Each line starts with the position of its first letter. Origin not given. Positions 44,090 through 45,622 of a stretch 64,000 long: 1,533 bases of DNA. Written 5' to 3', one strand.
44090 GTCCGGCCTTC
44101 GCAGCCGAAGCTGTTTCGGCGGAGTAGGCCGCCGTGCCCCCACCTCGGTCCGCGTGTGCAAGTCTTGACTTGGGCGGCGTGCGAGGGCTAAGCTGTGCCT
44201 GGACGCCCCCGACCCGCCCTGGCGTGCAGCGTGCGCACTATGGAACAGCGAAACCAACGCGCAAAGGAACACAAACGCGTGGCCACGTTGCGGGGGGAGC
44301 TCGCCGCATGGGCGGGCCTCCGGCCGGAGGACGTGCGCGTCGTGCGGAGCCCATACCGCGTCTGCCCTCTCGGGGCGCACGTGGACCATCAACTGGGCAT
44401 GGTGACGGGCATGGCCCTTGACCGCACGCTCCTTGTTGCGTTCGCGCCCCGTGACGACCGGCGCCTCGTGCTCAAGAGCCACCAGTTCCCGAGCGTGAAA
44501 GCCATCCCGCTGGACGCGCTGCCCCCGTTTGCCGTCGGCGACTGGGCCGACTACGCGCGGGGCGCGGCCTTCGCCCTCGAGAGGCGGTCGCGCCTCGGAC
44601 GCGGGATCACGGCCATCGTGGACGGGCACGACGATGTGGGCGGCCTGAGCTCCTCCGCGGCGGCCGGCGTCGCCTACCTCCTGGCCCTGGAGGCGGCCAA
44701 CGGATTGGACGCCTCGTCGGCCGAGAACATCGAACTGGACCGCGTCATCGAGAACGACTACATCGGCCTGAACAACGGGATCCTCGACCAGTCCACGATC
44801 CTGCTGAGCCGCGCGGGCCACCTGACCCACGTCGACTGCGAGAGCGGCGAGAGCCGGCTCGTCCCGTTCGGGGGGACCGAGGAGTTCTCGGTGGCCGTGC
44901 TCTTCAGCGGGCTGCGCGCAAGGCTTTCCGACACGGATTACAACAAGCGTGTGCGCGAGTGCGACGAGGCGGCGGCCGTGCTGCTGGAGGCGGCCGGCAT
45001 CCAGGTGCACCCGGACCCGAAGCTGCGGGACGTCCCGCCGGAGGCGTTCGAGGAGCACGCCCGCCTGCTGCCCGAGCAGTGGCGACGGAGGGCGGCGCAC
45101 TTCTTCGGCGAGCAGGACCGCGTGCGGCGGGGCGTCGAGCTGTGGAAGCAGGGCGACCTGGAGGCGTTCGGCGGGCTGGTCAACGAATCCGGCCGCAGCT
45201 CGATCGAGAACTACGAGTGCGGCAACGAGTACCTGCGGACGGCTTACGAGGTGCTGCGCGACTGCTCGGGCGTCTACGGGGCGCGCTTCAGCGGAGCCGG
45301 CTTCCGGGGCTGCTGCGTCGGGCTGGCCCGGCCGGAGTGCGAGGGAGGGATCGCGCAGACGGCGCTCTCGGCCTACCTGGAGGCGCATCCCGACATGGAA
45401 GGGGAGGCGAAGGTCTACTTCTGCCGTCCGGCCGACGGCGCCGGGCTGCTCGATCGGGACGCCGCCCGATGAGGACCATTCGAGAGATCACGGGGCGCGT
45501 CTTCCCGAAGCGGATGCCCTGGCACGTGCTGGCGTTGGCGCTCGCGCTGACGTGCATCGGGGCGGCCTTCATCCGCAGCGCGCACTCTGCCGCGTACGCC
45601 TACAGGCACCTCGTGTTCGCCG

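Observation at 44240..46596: Bacterial kinase with plant galacturonokinase signatures, coupled to rodA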

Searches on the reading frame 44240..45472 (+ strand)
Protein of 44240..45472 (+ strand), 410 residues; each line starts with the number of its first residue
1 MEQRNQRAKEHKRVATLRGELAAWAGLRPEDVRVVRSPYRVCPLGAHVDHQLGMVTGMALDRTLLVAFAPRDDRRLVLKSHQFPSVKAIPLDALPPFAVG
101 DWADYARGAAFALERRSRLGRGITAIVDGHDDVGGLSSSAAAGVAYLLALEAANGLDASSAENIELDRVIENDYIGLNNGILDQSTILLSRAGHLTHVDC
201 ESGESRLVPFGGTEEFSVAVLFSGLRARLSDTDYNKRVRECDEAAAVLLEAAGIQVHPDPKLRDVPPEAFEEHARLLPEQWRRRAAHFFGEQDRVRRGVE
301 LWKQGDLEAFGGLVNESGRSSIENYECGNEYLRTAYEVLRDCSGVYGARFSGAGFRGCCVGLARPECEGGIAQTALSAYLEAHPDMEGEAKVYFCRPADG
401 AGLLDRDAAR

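Call 5: search_protein_families(library=pfam, proteins=[window:44240-45472:+], max_evalue=0.01)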
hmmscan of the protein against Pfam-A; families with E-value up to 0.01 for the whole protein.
window:44240-45472:+ (410 aa): 3 families
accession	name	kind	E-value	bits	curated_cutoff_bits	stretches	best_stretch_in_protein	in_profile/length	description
PF10509.15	GalKase_gal_bdg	-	2.5e-09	37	23.1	1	31-70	11-49/49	Galactokinase galactose-binding signature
PF00288.32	GHMP_kinases_N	-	5e-09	36.7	22.3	1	106-189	3-85/87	GHMP kinases N terminal domain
PF08544.19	GHMP_kinases_C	-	1.2e-07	32.5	21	1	303-380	6-83/85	GHMP kinases C terminal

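Call 6: search_protein_families(library=ncbifam, proteins=[window:44240-45472:+], max_evalue=0.01)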
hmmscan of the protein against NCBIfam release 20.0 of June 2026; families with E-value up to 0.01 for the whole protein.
window:44240-45472:+ (410 aa): 7 families
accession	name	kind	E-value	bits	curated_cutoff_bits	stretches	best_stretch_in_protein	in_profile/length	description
TIGR00131.1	gal_kin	equivalog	2.1e-53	181.7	226.65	1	34-401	19-385/388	galactokinase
NF003006.0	PRK03817.1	equivalog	6.9e-51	173.3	443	1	34-401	3-348/352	galactokinase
NF003705.0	PRK05322.1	equivalog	8.7e-51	172.8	385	1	33-401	20-384/388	galactokinase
NF003472.0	PRK05101.1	equivalog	1.6e-44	152.4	499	1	33-403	21-381/382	galactokinase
NF001816.0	PRK00555.1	equivalog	8e-38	130.3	509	1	37-382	7-343/363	galactokinase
NF003036.0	PRK03926.1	equivalog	0.00025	20.2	403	0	343-374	247-278/302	mevalonate kinase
TIGR00549.1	mevalon_kin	equivalog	0.0054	16.2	163.05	0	135-180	94-139/276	mevalonate kinase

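Call 7: find_homologous_proteins(query=window:44240-45472:+, max_evalue=0.00001)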
Query window:44240-45472:+ (410 aa): 7584 proteins with E <= 0.00001 among 8000 candidates; the best 120 are listed.
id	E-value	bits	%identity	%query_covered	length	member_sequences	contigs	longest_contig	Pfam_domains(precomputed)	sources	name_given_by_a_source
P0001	3.8e-264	894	100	97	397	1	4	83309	PF00288.33,PF08544.19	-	-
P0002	1.1e-224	764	83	100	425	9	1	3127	PF00288.33,PF08544.19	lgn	-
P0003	3.9e-193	660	73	97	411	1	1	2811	PF00288.33,PF08544.19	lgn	-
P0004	2.0e-182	625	72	96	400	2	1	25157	PF00288.33,PF08544.19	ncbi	-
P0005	4.6e-177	607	68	99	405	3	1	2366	PF00288.33,PF08544.19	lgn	-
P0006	5.1e-177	607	68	99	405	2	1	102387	PF00288.33,PF08544.19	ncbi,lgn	ncbi:MAG: galactokinase family protein [Candidatus Brocadiia bacterium]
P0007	1.9e-173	596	72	93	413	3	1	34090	PF00288.33,PF08544.19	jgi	-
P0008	2.7e-173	595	69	97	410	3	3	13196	PF00288.33,PF08544.19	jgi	jgi:galactokinase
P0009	1.6e-170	586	65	99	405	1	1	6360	PF00288.33,PF08544.19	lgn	-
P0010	8.9e-169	580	66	97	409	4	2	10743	PF00288.33,PF08544.19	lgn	-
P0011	1.1e-167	576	66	97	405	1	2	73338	PF00288.33,PF08544.19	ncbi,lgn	-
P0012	1.3e-167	576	66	98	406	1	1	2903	PF00288.33,PF08544.19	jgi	-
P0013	5.5e-167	574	67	96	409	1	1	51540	PF00288.33,PF08544.19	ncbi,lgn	-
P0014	1.1e-166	573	64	99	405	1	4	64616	PF00288.33,PF08544.19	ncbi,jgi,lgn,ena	-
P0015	2.9e-165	569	63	99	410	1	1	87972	PF00288.33,PF08544.19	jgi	-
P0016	3.5e-165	568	66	96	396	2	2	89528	PF00288.33,PF08544.19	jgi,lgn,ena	jgi:galactokinase/galacturonokinase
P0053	2.1e-149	516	62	97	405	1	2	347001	PF00288.33,PF08544.19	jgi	jgi:galactokinase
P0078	1.8e-129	451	56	96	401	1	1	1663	PF10509.16,PF00288.33,PF08544.19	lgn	-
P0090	5.6e-122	426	51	97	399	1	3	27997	PF00288.33,PF08544.19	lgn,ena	-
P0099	3.6e-121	423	53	96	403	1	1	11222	PF00288.33,PF08544.19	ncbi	ncbi:galactokinase family protein [Thermodesulfobacteriota bacterium]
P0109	7.6e-120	419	50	97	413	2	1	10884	PF00288.33,PF08544.19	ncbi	-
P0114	3.9e-119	417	51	98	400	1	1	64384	PF10509.16,PF00288.33,PF08544.19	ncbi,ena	-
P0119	8.0e-119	416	49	97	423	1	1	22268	PF00288.33,PF08544.19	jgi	jgi:galactokinase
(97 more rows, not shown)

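Call 8: search_solved_structures(query=window:44240-45472:+, max_evalue=0.001, show_alignments=2)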
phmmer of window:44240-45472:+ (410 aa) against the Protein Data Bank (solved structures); distinct sequences matched with E-value up to 0.001: 16.
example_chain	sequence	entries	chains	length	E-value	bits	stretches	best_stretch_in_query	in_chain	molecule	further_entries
6q3x_A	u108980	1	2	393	5.4e-35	124.7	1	26-404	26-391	Galactokinase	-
6q90_A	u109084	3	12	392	5.5e-35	124.6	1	26-404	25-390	Galactokinase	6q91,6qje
7rcl_A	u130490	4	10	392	5.5e-35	124.6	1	26-404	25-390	Galactokinase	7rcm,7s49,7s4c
6q3w_A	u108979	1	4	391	5.6e-35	124.6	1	26-404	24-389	Galactokinase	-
6gr2_A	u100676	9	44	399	6.2e-35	124.5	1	26-404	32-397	Galactokinase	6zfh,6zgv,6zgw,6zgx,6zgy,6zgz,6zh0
6q8z_A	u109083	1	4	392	7.6e-35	124.2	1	26-404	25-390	Galactokinase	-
1wuu_A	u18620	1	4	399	8.4e-35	124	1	26-404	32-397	Galactokinase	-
1pie_A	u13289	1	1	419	3.6e-32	115.3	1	30-366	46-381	Galactokinase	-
1s4e_A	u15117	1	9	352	6.5e-31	111.2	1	34-402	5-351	Galactokinase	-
6tep_A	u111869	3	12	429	7.6e-31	111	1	26-365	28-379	Galactokinase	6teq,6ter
2cz9_A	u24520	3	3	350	1.6e-29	106.6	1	35-403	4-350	Probable galactokinase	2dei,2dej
2aj4_A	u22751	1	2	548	3.1e-16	62.9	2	33-254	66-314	Galactokinase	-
2a2c_A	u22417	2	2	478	2.6e-14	56.5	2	6-261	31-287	N-acetylgalactosamine kinase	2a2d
3v5r_A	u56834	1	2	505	2.8e-13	53.1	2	33-249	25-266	Protein GAL3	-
3v2u_C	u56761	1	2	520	2.9e-13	53.1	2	33-249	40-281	Protein GAL3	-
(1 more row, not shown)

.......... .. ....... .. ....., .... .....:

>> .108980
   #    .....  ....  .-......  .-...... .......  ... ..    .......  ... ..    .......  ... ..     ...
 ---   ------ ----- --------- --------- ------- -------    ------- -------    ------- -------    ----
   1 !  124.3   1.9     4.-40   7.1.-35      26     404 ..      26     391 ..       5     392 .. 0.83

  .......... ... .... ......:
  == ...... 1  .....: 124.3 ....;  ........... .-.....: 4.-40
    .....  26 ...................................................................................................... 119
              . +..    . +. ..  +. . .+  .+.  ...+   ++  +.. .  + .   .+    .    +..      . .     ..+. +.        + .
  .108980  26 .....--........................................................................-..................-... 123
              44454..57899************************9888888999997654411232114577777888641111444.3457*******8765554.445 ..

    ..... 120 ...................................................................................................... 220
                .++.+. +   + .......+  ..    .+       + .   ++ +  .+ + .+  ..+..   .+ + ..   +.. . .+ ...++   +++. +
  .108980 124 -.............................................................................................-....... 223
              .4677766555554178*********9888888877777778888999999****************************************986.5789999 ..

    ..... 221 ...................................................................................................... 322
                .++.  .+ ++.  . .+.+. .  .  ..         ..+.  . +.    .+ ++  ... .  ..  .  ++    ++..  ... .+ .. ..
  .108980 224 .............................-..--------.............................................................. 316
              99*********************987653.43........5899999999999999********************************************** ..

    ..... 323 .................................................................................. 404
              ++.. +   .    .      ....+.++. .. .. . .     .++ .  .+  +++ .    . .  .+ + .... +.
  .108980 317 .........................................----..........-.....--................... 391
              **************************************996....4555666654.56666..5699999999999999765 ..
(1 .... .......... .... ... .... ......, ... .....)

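Call 9: find_encoding_contigs(protein=P0001, flank=10000, max_places=4)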
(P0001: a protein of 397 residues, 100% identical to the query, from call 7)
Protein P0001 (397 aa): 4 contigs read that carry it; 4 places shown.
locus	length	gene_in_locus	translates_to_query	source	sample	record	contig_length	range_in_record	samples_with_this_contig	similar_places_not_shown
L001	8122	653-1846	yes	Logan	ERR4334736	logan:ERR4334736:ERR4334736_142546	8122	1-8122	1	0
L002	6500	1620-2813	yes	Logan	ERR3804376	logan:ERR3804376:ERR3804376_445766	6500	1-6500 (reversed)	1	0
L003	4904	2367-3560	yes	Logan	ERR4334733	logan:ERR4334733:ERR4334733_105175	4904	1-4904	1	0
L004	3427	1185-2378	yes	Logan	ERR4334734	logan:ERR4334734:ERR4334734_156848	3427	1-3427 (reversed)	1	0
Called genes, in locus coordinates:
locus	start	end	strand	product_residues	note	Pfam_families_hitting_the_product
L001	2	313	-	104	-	?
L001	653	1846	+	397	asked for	PF00288:GHMP_kinases_N, PF08544:GHMP_kinases_C (weak)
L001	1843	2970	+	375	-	PF01098:FTSW_RODA_SPOVE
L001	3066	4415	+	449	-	PF00364:Biotin_lipoyl, PF25919:BSH_CusB (faint), PF02817:E3_binding, PF00198:2-oxoacid_dh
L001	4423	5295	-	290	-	PF01634:HisG, PF08029:HisG_C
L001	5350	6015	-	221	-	-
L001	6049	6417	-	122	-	PF02033:RBFA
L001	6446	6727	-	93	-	PF04456:DUF503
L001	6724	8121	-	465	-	?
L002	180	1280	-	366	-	PF12796:Ank_2, PF13637:Ank_4 (weak), PF13857:Ank_5, PF00023:Ank, PF13637:Ank_4, PF12796:Ank_2, PF13857:Ank_5, PF00023:Ank, +2 more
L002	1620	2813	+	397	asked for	PF00288:GHMP_kinases_N, PF08544:GHMP_kinases_C (weak)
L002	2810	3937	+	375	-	PF01098:FTSW_RODA_SPOVE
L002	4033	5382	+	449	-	PF00364:Biotin_lipoyl, PF25919:BSH_CusB (faint), PF02817:E3_binding, PF00198:2-oxoacid_dh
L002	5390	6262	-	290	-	PF01634:HisG, PF08029:HisG_C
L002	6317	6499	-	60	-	?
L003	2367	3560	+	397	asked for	PF00288:GHMP_kinases_N, PF08544:GHMP_kinases_C (weak)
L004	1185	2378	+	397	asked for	PF00288:GHMP_kinases_N, PF08544:GHMP_kinases_C (weak)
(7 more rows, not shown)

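Call 14: list_cluster_members(proteins=[P0121, P0006, P0016])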
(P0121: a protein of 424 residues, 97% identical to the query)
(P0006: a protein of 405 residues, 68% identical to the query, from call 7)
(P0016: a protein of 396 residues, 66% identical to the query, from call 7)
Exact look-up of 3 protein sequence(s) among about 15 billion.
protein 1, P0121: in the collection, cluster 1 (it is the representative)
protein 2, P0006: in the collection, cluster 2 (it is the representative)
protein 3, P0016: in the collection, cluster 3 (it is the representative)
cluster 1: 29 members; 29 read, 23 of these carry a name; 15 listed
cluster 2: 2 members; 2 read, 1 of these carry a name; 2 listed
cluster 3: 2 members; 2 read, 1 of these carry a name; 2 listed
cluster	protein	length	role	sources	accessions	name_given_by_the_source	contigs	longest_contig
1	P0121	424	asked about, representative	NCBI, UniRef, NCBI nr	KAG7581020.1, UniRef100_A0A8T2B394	Galactokinase galactose-binding domain [Arabidopsis suecica] | Galactokinase galactose-binding domain n=2 Tax=Arabidopsis suecica TaxID=45249 ...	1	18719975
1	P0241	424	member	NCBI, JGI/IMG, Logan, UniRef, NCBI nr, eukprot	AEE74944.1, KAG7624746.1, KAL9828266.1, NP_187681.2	Galacturonokinase [Arabidopsis thaliana] | galacturonokinase | Galacturonokinase n=3 Tax=Arabidopsis TaxID=3701 RepID=GALAK_ARATH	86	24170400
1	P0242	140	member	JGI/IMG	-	galacturonokinase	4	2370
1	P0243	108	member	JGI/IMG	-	galacturonokinase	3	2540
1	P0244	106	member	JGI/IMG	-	galacturonokinase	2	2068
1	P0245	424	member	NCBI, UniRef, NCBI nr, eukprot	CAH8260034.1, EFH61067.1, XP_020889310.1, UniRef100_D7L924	unnamed protein product [Arabidopsis lyrata] | GHMP kinase family protein n=1 Tax=Arabidopsis lyrata subsp. lyrata TaxID=81972 ... | galacturonokinase [Arabidopsis lyrata subsp. lyrata]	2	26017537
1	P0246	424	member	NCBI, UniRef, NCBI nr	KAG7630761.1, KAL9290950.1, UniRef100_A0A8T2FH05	GHMP kinase C-terminal domain superfamily [Arabidopsis suecica] | GHMP kinase C-terminal domain superfamily n=1 Tax=Arabidopsis suecica TaxID=45249 ...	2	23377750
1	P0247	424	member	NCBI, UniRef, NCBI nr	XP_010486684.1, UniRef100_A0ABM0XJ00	PREDICTED: galacturonokinase [Camelina sativa] | Galacturonokinase n=1 Tax=Camelina sativa TaxID=90675 RepID=A0ABM0XJ00_CAMSA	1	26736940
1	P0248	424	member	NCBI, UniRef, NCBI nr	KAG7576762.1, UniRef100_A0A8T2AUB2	Galactokinase galactose-binding domain [Arabidopsis thaliana x Arabidopsis arenosa] | Galactokinase galactose-binding domain n=1 Tax=Arabidopsis thaliana x Arabidopsis arenosa ...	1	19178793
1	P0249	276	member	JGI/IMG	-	galacturonokinase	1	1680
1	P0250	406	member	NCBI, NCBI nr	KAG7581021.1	Galactokinase galactose-binding domain [Arabidopsis suecica]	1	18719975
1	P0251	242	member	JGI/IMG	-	galacturonokinase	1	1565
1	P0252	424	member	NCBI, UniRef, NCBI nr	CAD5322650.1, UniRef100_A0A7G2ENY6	unnamed protein product [Arabidopsis thaliana] | (thale cress) hypothetical protein n=1 Tax=Arabidopsis thaliana TaxID=3702 ...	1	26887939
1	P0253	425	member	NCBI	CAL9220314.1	unnamed protein product [Arabidopsis halleri]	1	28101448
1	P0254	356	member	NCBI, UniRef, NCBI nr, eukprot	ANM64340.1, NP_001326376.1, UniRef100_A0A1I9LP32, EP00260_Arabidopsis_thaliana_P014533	galacturonic acid kinase [Arabidopsis thaliana] | Galacturonic acid kinase n=1 Tax=Arabidopsis thaliana TaxID=3702 RepID=A0A1I9LP32_ARATH | NP_001326376.1 galacturonic acid kinase [Arabidopsis thaliana]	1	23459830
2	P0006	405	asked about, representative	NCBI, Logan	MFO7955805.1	MAG: galactokinase family protein [Candidatus Brocadiia bacterium]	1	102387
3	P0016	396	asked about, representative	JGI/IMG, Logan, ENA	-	galactokinase/galacturonokinase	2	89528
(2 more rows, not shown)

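Call 15: find_related_loci(query=window:44240-45472:+, collection=genome_contigs, flank=10000)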
Query window:44240-45472:+ (410 aa) in genome_contigs; peptide patterns used: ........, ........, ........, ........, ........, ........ (x = any residue, [..] = any of these).
47 stretches matched a pattern; 5 encode a relative of the query (tblastn E <= 1e-3); 5 distinct loci.
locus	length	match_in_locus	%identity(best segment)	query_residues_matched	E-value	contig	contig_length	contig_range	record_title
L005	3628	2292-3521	82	1-410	0e+0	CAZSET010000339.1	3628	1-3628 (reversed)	MAG TPA_asm: uncultured candidatus Brocadiaceae bacterium isolate binchicken_co262_380 genome assembly, contig: NODE_314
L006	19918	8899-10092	64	8-405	3e-158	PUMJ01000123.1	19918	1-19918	MAG: Candidatus Brocadiaceae bacterium isolate B1Sed10_231 B1-Sed10-C2757, whole genome shotgun sequence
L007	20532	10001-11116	67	32-406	1e-147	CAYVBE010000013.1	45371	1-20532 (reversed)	MAG TPA_asm: uncultured candidatus Brocadiaceae bacterium isolate SRP141376_co1_238 genome assembly, contig: NODE_1979_l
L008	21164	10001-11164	64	9-396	2e-145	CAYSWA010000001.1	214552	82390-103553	MAG TPA_asm: uncultured candidatus Brocadiaceae bacterium isolate SRP141376_co1_83 genome assembly, contig: NODE_79_leng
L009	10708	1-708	88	175-410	3e-139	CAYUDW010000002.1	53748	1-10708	MAG TPA_asm: uncultured candidatus Brocadiaceae bacterium isolate SRP068000_co1_552 genome assembly, contig: NODE_502_le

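Call 20: find_encoding_contigs(protein=P0053, flank=10000, max_places=2)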
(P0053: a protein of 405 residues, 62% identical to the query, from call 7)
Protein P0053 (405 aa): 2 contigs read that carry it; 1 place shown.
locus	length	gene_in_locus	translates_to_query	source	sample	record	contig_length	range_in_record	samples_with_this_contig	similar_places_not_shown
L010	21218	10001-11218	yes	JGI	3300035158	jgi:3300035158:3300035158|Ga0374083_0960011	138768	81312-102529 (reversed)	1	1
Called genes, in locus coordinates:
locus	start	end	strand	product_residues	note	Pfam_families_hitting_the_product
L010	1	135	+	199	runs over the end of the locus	PF00333:Ribosomal_S5, PF03719:Ribosomal_S5_C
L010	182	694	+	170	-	PF00828:Ribosomal_L27A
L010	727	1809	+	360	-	PF00344:SecY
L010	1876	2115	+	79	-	PF00344:SecY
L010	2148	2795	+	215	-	PF00406:ADK, PF13207:AAA_17, PF05191:ADK_lid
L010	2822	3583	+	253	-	PF00557:Peptidase_M24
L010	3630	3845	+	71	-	PF01176:eIF-1a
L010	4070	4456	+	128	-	PF00416:Ribosomal_S13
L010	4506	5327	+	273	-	PF13679:Methyltransf_32, PF13847:Methyltransf_31 (weak)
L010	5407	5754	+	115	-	PF00411:Ribosomal_S11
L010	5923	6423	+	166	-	PF00163:Ribosomal_S4, PF01479:S4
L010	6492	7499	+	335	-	PF01193:RNA_pol_L, PF01000:RNA_pol_A_bac, PF03118:RNA_pol_A_CTD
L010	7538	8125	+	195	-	PF01196:Ribosomal_L17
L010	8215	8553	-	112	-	PF00085:Thioredoxin, PF14595:Thioredoxin_9 (weak), PF13098:Thioredoxin_2 (weak)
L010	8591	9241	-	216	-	-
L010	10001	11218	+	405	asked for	PF00288:GHMP_kinases_N, PF08544:GHMP_kinases_C (weak)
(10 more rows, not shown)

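Call 21: find_encoding_contigs(protein=P0114, flank=10000, max_places=2)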
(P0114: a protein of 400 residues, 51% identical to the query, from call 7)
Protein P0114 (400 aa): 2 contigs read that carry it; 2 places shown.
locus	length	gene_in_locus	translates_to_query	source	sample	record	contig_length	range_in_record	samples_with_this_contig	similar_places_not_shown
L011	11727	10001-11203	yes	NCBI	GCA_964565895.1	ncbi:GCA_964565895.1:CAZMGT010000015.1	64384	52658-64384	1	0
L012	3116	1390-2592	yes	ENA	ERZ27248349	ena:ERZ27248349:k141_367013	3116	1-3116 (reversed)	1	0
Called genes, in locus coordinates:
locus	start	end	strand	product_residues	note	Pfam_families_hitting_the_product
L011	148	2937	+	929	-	PF19763:DUF6250 (faint)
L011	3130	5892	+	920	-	PF06439:3keto-disac_hyd (faint)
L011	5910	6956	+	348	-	-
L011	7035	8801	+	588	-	PF02129:Peptidase_S15 (faint), PF00561:Abhydrolase_1, PF12697:Abhydrolase_6 (faint), PF00326:Peptidase_S9, PF00756:Esterase (weak), PF07859:Abhydrolase_3 (weak), PF12146:Hydrolase_4 (weak)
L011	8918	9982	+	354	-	-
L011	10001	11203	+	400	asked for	PF10509:GalKase_gal_bdg (weak), PF00288:GHMP_kinases_N, PF08544:GHMP_kinases_C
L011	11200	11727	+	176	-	?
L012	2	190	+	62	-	?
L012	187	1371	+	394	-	-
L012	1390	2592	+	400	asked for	PF10509:GalKase_gal_bdg (weak), PF00288:GHMP_kinases_N, PF08544:GHMP_kinases_C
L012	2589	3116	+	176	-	?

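Call 22: find_encoding_contigs(protein=P0099, flank=10000, max_places=2)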
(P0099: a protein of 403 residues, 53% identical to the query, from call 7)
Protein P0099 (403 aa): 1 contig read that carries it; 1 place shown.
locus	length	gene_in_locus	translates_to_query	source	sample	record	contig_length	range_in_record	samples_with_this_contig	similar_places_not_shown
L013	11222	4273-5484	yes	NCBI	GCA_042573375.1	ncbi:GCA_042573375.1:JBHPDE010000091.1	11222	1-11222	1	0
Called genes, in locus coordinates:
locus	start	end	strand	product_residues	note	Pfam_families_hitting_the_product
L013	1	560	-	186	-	?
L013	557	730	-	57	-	-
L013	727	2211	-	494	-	PF02310:B12-binding, PF04055:Radical_SAM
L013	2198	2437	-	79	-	PF19451:DUF5989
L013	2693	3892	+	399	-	PF01041:DegT_DnrJ_EryC1, PF00155:Aminotran_1_2 (weak), PF00266:Aminotran_5 (faint), PF01212:Beta_elim_lyase (weak)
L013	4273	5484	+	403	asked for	PF00288:GHMP_kinases_N, PF08544:GHMP_kinases_C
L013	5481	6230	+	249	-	PF00483:NTP_transferase, PF12804:NTP_transf_3 (weak)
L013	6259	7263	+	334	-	PF13623:SurA_N_2 (weak), PF13624:SurA_N_3, PF09312:SurA_N (faint), PF13145:Rotamase_2, PF13616:Rotamase_3, PF00639:Rotamase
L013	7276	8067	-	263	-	PF00106:adh_short, PF08659:KR (weak), PF13561:adh_short_C2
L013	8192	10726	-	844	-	-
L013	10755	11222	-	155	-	?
